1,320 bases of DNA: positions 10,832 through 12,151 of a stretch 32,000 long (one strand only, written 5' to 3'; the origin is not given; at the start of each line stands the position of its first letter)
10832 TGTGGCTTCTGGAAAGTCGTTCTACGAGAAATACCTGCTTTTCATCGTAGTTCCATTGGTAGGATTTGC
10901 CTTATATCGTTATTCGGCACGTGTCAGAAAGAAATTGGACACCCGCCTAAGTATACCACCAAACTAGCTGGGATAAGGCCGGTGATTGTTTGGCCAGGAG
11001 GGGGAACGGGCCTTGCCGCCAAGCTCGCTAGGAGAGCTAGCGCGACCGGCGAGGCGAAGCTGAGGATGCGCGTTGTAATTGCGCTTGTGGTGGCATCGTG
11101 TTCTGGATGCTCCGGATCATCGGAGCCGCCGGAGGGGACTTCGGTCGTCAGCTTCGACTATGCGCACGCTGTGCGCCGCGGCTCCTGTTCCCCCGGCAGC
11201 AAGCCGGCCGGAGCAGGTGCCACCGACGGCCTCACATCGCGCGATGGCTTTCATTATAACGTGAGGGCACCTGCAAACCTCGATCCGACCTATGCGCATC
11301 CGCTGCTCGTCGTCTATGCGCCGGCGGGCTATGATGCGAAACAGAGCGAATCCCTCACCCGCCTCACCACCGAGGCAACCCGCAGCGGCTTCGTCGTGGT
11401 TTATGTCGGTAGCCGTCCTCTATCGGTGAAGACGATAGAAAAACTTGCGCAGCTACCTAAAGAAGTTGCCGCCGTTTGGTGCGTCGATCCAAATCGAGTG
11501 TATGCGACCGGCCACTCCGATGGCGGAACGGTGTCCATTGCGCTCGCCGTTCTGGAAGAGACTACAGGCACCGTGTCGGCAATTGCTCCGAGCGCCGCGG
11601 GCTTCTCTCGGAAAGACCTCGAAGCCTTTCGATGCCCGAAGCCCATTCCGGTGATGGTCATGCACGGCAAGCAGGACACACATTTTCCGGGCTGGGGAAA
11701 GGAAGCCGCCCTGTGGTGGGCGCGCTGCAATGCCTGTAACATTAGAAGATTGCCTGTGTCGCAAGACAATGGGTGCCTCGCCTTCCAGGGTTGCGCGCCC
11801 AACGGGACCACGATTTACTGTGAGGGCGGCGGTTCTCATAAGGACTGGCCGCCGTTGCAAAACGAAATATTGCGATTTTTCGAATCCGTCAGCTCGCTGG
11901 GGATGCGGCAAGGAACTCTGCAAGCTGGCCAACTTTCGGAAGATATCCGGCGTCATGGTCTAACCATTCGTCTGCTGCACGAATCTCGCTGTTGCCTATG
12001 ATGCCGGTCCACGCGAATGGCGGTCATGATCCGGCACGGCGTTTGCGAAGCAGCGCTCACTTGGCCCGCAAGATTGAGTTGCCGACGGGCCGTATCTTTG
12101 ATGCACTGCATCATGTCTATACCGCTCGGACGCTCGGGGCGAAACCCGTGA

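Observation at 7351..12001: Divergent copper membrane monooxygenase (CuMMO) operon in C-A-B order with two extra genes, in a non-methanotroph-looking genome context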

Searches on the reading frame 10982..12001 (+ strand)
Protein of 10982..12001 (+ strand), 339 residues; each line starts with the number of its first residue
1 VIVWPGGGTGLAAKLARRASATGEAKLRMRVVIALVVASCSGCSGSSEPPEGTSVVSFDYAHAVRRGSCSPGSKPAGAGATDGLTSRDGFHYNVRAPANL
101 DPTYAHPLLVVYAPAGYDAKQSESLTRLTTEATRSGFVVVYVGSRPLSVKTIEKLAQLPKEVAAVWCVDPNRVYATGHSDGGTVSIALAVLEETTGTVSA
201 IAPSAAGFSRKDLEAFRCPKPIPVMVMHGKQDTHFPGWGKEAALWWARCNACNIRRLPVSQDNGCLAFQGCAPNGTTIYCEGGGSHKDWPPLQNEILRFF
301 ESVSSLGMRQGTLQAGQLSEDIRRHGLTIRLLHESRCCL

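Call 3: search_protein_families(library=pfam, proteins=[window:10982-12001:+], max_evalue=0.01)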
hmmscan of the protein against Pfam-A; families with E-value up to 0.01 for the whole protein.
window:10982-12001:+ (339 aa): 2 families
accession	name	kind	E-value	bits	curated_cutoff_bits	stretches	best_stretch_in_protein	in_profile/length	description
PF05448.18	AXE1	-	1.5e-05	24.4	21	1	156-210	161-215/321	Acetyl xylan esterase (AXE1)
PF02230.22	Abhydrolase_2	-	0.0019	18.6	23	1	161-236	97-171/217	Phospholipase/Carboxylesterase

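Call 4: search_protein_families(library=ncbifam, proteins=[window:10982-12001:+], max_evalue=0.01)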
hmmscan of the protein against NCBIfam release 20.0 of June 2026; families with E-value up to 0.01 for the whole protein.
window:10982-12001:+ (339 aa): 2 families
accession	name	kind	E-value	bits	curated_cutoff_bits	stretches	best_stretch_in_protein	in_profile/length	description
NF050058.1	e_dPHAscl_type1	hypoth_equivalog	1.7e-11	44.2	150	1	92-253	10-211/276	extracellular catalytic domain type 1 short-chain-length polyhydroxyalkanoate depolymerase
TIGR01840.1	esterase_phb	subfamily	6.8e-05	22.5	107.85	1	152-216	76-141/213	PHB depolymerase family esterase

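Call 48: search_solved_structures(query=window:11066-12001:+, max_evalue=1, show_alignments=2)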
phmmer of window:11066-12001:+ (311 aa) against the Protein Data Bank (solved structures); distinct sequences matched with E-value up to 1: 28.
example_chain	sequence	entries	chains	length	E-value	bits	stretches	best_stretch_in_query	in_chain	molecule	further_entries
3wyd_A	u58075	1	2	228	4.9e-08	35.8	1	55-214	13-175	LC-Est1C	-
9j07_A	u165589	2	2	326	4.5e-06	29.4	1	43-202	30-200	feruloyl esterase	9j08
8jh8_A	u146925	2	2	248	0.00065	22.3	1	129-272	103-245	Feruloyl esterase | Feruloyl esterase with ferulic acid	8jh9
6fkx_C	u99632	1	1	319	0.0023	20.5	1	128-182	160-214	Acetyl xylan esterase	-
6fkx_B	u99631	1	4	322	0.0024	20.4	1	128-182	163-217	Acetyl xylan esterase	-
6fkx_A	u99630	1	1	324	0.0024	20.4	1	128-182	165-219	Acetyl xylan esterase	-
8daj_A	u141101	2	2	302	0.0069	18.9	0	128-162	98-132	Esterase, PHB depolymerase family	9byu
9xv8_A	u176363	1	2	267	0.056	15.9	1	87-205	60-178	Lipase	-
9xv5_A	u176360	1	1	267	0.13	14.7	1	127-205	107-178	Lipase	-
1auo_A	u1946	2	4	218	0.17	14.3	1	122-205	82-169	CARBOXYLESTERASE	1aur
9qva_A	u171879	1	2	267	0.34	13.3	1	129-198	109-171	Polyester Hydrolase Leipzig 7 (PHL-7), catalysis-deficient S131A mutant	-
9qt8_A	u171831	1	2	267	0.35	13.3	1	129-198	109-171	Polyester Hydrolase Leipzig 7 (PHL-7), catalysis-deficient S131A mutant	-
9qya_A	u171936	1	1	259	0.44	13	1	136-198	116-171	Polyester Hydrolase Leipzig 7 (PHL7) variant R4M6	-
9qv8_A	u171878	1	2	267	0.47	12.9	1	129-198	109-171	Polyester Hydrolase Leipzig 7 (PHL-7), catalysis-deficient S131A mutant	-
9qnm_A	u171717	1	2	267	0.48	12.9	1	129-198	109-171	Polyester Hydrolase Leipzig 7 (PHL-7), catalysis-deficient S131A mutant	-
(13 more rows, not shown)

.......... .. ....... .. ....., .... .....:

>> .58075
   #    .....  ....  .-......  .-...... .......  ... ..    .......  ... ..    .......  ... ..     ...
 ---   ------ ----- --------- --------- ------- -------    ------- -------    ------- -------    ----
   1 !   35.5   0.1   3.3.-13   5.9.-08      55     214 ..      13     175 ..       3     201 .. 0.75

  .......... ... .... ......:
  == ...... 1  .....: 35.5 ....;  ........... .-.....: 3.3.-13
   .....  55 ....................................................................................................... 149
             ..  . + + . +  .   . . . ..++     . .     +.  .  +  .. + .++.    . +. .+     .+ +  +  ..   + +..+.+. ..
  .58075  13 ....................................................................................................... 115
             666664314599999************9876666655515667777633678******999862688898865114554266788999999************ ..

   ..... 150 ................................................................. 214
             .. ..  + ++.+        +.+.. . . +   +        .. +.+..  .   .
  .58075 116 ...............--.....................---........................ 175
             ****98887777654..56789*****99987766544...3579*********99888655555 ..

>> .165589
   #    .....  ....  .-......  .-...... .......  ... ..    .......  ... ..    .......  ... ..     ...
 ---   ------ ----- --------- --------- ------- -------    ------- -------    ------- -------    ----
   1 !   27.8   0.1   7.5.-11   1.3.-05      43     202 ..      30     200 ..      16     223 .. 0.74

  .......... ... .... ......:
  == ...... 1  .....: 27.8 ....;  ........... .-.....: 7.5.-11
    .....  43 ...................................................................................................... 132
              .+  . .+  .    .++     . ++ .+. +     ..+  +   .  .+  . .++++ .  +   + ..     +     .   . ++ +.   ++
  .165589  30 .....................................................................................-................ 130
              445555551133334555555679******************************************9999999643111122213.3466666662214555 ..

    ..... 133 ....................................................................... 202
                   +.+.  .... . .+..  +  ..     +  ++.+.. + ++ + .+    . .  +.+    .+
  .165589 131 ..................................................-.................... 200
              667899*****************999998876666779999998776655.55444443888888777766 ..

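Call 49: find_homologous_proteins(query=window:11066-12001:+, max_evalue=0.00001)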
Query window:11066-12001:+ (311 aa): 329 proteins with E <= 0.00001 among 2489 candidates; the best 120 are listed.
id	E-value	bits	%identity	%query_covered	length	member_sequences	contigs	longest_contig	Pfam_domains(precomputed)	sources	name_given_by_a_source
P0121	2.8e-210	715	99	100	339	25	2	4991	PF05448.19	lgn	-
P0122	5.1e-143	494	76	89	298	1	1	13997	-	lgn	-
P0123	2.8e-135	469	73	89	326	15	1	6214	-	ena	-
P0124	3.9e-133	462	72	89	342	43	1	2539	-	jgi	jgi:polyhydroxybutyrate depolymerase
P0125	9.5e-132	457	71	90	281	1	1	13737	-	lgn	-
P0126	8.9e-131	454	72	88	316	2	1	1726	-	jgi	-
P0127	3.5e-130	452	72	89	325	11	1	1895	-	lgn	-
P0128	3.1e-129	449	71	87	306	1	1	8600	-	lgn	-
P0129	1.0e-127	444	69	88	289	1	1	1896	-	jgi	jgi:polyhydroxybutyrate depolymerase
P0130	4.6e-127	442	69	84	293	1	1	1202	-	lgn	-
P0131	4.7e-127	442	70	89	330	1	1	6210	-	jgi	jgi:polyhydroxybutyrate depolymerase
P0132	2.2e-126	439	70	89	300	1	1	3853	-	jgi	jgi:polyhydroxybutyrate depolymerase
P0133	2.9e-126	439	69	89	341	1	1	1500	-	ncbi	-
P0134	1.4e-125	437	69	89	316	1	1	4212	-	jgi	jgi:polyhydroxybutyrate depolymerase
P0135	2.2e-125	436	73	84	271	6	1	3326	-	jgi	-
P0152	5.7e-97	343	54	89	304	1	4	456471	-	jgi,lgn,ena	jgi:polyhydroxybutyrate depolymerase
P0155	3.6e-96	340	56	86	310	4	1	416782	-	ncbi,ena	-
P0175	9.5e-88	313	52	87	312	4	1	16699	-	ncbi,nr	ncbi:MAG TPA: poly(3-hydroxybutyrate) depolymerase [Nitrospira sp.]|nr:poly(3-hydroxybutyrate) depol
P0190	4.9e-85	304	50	86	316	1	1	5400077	-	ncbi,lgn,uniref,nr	ncbi:PHB depolymerase family esterase [Azoarcus sp. DD4]|uniref:alpha/beta hydrolase family esterase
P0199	2.1e-83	298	50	86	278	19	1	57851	-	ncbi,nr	ncbi:MAG: hypothetical protein P0120_23780 [Nitrospira sp.]|nr:hypothetical protein [Nitrospira sp.]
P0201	7.1e-83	297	48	87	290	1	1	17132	-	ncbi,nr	ncbi:MAG: poly(3-hydroxybutyrate) depolymerase [Nitrospira sp.]|nr:poly(3-hydroxybutyrate) depolymer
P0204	2.2e-82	295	50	84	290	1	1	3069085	-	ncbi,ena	-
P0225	2.0e-73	266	49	81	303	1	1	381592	-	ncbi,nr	ncbi:MAG: hypothetical protein QJR06_01830 [Alicyclobacillaceae bacterium]|nr:hypothetical protein [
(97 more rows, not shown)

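Call 50: find_encoding_contigs(protein=P0199, flank=10000, max_places=1)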
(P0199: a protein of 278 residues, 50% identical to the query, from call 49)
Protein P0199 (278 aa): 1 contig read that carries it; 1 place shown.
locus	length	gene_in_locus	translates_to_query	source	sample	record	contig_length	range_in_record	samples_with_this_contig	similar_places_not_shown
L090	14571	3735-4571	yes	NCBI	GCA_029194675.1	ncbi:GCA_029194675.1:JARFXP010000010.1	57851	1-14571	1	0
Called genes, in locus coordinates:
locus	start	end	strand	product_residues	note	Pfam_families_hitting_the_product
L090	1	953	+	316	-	PF06418:CTP_synth_N, PF00117:GATase, PF07722:Peptidase_C26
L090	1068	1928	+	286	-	PF00793:DAHP_synth_1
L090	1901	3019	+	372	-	PF13580:SIS_2 (faint), PF01380:SIS, PF00571:CBS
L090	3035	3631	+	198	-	PF01066:CDP-OH_P_transf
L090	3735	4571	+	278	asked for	-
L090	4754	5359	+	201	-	PF02660:G3P_acyltransf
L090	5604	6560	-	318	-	-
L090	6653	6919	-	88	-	-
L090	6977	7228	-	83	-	-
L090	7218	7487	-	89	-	PF04365:BrnT_toxin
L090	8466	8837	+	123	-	-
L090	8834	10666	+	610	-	PF01968:Hydantoinase_A (faint), PF13941:MutL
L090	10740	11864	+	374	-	PF13375:RnfC_N (faint)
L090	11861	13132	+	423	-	PF20539:DUF6754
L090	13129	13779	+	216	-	-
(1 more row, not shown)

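Call 51: find_encoding_contigs(protein=P0190, flank=10000, max_places=1)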
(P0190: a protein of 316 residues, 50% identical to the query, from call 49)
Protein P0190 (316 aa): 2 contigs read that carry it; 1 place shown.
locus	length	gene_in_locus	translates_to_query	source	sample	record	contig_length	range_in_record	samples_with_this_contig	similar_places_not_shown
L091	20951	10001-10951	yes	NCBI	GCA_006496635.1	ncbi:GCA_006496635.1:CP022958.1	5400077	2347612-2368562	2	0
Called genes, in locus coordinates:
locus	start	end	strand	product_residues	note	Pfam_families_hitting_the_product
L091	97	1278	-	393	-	PF02353:CMAS (weak), PF13489:Methyltransf_23 (weak), PF02390:Methyltransf_4 (weak), PF13847:Methyltransf_31, PF08241:Methyltransf_11, PF08242:Methyltransf_12, PF13649:Methyltransf_25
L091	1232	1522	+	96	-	-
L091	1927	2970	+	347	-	PF08281:Sigma70_r4_2 (weak), PF13384:HTH_23, PF13518:HTH_28 (weak), PF13592:HTH_33, PF13358:DDE_3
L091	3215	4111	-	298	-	PF13545:HTH_Crp_2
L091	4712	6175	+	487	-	PF03349:Toluene_X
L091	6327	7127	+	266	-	PF04896:AmoC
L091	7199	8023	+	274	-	PF02461:AMO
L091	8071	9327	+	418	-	PF04744:Monooxygenase_B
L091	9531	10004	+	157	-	-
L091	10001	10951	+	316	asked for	-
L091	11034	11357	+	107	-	-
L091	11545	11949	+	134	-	PF04234:CopC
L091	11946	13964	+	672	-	PF05425:CopD, PF00034:Cytochrom_C, PF13442:Cytochrome_CBB3, PF00578:AhpC-TSA (weak)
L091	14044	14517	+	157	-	-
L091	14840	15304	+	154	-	PF11162:DUF2946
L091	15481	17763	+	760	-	PF07715:Plug, PF00593:TonB_dep_Rec_b-barrel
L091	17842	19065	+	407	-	-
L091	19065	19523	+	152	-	-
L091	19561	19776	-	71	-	-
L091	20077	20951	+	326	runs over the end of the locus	PF00753:Lactamase_B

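Call 52: find_encoding_contigs(protein=P0152, flank=10000, max_places=1)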
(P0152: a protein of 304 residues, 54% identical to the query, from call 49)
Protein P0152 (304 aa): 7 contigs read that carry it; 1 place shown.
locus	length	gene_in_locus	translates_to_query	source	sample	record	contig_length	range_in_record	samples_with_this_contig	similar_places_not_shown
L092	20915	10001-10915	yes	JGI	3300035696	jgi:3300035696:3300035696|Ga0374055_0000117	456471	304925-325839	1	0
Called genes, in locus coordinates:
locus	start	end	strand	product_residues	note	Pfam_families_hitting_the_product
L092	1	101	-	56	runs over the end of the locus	-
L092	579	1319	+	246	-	PF03922:OmpW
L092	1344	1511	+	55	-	-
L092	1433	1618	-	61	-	-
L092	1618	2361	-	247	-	PF13641:Glyco_tranf_2_3, PF00535:Glycos_transf_2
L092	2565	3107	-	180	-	-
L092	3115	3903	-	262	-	PF13501:SoxY, PF08770:SoxZ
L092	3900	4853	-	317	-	PF00753:Lactamase_B, PF12706:Lactamase_B_2 (weak)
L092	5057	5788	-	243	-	PF13505:OMP_b-brl (weak), PF03922:OmpW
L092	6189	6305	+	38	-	-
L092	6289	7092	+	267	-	PF04896:AmoC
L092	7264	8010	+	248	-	PF02461:AMO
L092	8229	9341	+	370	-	PF04744:Monooxygenase_B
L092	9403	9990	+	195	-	-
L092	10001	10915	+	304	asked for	-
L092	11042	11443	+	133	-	PF04234:CopC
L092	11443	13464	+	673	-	PF05425:CopD, PF00034:Cytochrom_C, PF13442:Cytochrome_CBB3, PF00578:AhpC-TSA (faint)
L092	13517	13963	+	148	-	-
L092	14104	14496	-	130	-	PF00034:Cytochrom_C (faint)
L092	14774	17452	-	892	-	PF07715:Plug, PF00593:TonB_dep_Rec_b-barrel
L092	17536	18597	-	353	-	PF04055:Radical_SAM, PF13186:SPASM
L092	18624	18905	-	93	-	PF05402:PqqD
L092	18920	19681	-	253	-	PF03070:TENA_THI-4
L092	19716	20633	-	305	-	PF12706:Lactamase_B_2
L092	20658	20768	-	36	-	-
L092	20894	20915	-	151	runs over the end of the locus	PF10604:Polyketide_cyc2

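Call 53: find_encoding_contigs(protein=P0225, flank=10000, max_places=1)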
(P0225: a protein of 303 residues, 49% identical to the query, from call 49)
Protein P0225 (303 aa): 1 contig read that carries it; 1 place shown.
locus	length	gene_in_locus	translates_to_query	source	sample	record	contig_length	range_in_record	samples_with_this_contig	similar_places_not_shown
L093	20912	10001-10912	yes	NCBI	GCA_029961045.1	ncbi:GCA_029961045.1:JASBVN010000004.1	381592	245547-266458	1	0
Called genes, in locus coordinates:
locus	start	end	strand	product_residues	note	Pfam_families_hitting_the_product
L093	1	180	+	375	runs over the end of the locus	PF14398:ATPgrasp_YheCD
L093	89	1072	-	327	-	PF13091:PLDc_2, PF00614:PLDc (faint), PF13091:PLDc_2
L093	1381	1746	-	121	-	-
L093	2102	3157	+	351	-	PF08240:ADH_N, PF01262:AlaDh_PNT_C, PF00107:ADH_zinc_N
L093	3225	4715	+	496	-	PF00171:Aldedh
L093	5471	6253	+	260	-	PF04896:AmoC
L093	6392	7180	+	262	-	PF00005:ABC_tran, PF13304:AAA_21 (faint)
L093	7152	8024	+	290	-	PF18075:FtsX_ECD, PF02687:FtsX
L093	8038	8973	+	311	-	-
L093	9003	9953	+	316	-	-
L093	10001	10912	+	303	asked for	-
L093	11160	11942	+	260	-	PF04896:AmoC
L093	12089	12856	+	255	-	PF02461:AMO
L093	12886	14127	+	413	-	PF04744:Monooxygenase_B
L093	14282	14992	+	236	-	PF01066:CDP-OH_P_transf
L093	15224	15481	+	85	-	-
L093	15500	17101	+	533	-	PF00501:AMP-binding, PF13193:AMP-binding_C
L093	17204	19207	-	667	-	PF26965:MimR_N, PF01590:GAF, PF00158:Sigma54_activat, PF14532:Sigma54_activ_2, PF07724:AAA_2 (weak), PF07728:AAA_5, PF25601:AAA_lid_14, PF02954:HTH_8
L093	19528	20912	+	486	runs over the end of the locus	PF00919:UPF0004, PF04055:Radical_SAM, PF01938:TRAM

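Call 58: find_encoding_contigs(protein=P0175, flank=10000, max_places=1)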
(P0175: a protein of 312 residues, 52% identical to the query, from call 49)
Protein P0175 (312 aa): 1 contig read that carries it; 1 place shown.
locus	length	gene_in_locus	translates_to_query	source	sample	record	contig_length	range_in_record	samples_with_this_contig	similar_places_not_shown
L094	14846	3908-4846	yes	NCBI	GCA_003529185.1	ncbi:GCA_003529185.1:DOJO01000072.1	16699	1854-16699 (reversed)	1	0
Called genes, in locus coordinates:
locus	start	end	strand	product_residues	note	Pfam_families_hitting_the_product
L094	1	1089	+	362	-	PF06418:CTP_synth_N, PF00117:GATase, PF07722:Peptidase_C26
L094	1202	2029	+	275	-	PF00793:DAHP_synth_1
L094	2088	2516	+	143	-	PF13580:SIS_2 (faint), PF01380:SIS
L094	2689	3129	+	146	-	PF00571:CBS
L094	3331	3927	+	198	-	PF01066:CDP-OH_P_transf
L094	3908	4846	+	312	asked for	-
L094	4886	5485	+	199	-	PF02660:G3P_acyltransf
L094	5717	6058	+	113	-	PF21716:dnstrm_HI1420, PF01381:HTH_3 (faint)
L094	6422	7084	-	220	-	-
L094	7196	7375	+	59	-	-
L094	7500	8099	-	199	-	PF13505:OMP_b-brl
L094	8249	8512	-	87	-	-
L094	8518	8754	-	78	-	-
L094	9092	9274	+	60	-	-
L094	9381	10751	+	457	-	PF01968:Hydantoinase_A (faint), PF13941:MutL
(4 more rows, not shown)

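Call 59: find_encoding_contigs(protein=P0201, flank=10000, max_places=1)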
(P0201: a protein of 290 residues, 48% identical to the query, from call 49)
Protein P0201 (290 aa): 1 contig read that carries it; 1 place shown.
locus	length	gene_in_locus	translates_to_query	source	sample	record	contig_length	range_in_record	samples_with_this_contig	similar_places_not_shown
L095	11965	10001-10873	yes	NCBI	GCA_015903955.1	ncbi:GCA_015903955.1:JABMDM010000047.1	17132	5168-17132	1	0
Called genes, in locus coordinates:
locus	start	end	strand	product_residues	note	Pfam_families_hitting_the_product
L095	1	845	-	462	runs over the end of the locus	PF00202:Aminotran_3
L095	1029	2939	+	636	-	PF00009:GTP_EFTU, PF03144:GTP_EFTU_D2, PF00679:EFG_C, PF06421:LepA_C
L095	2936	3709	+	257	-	PF10502:Peptidase_S26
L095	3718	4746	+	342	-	PF00294:PfkB, PF08543:Phos_pyr_kin (weak)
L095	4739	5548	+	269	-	PF02348:CTP_transf_3, PF12804:NTP_transf_3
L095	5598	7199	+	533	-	PF06418:CTP_synth_N, PF00117:GATase, PF07722:Peptidase_C26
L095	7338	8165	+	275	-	PF00793:DAHP_synth_1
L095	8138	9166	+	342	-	PF13580:SIS_2 (faint), PF01380:SIS, PF00571:CBS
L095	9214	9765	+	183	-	PF01066:CDP-OH_P_transf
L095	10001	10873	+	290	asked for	-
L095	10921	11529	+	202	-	PF02660:G3P_acyltransf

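Call 60: find_encoding_contigs(protein=P0204, flank=10000, max_places=1)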
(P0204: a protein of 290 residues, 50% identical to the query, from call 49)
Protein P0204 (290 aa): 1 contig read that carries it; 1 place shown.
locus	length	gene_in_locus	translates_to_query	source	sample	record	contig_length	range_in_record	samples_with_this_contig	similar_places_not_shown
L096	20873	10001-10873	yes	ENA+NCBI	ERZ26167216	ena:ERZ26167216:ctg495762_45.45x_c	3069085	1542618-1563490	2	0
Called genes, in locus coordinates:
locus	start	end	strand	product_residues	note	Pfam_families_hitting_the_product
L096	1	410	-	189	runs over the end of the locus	-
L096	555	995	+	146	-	-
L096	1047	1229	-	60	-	PF09413:DUF2007 (weak)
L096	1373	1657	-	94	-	-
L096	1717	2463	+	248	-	PF14518:Haem_oxygenas_2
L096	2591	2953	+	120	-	PF03781:FGE-sulfatase (weak)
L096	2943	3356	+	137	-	PF03781:FGE-sulfatase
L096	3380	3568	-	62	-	-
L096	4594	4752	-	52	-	-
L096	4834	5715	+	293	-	PF01073:3Beta_HSD (weak), PF01370:Epimerase, PF05368:NmrA, PF13460:NAD_binding_10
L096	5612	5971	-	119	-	-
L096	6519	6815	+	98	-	-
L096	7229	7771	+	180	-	-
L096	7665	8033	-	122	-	PF07238:PilZ (weak)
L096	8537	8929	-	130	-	-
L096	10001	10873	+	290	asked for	-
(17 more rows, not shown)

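Call 61: find_encoding_contigs(protein=P0155, flank=10000, max_places=1)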
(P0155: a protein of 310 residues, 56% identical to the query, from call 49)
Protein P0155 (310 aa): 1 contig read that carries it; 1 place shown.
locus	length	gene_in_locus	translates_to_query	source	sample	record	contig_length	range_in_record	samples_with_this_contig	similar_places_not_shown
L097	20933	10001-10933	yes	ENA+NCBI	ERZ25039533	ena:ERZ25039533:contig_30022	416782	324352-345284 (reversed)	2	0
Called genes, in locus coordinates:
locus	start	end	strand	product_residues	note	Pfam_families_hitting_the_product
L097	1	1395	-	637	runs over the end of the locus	PF16177:ACAS_N, PF00501:AMP-binding, PF13193:AMP-binding_C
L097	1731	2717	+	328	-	PF08240:ADH_N, PF00107:ADH_zinc_N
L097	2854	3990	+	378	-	PF08495:FIST, PF10442:FIST_C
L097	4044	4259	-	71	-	PF06902:Fer4_19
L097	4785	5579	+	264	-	PF13505:OMP_b-brl, PF03922:OmpW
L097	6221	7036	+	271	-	PF04896:AmoC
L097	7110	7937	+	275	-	PF02461:AMO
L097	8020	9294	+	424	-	PF04744:Monooxygenase_B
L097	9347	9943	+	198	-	-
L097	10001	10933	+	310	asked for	-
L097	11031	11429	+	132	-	PF04234:CopC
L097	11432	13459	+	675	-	PF05425:CopD, PF00034:Cytochrom_C, PF13442:Cytochrome_CBB3, PF00578:AhpC-TSA (weak)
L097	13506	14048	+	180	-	-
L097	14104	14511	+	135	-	PF04828:GFA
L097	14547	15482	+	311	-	PF00561:Abhydrolase_1, PF12146:Hydrolase_4 (weak), PF12697:Abhydrolase_6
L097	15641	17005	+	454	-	PF00512:HisKA, PF02518:HATPase_c, PF13581:HATPase_c_2 (faint), PF00072:Response_reg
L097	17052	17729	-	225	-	PF00072:Response_reg, PF00196:GerE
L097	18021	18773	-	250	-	PF00440:TetR_N, PF02909:TetR_C_1, PF13305:TetR_C_33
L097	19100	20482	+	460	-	PF00202:Aminotran_3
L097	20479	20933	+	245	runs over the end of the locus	PF07722:Peptidase_C26, PF00117:GATase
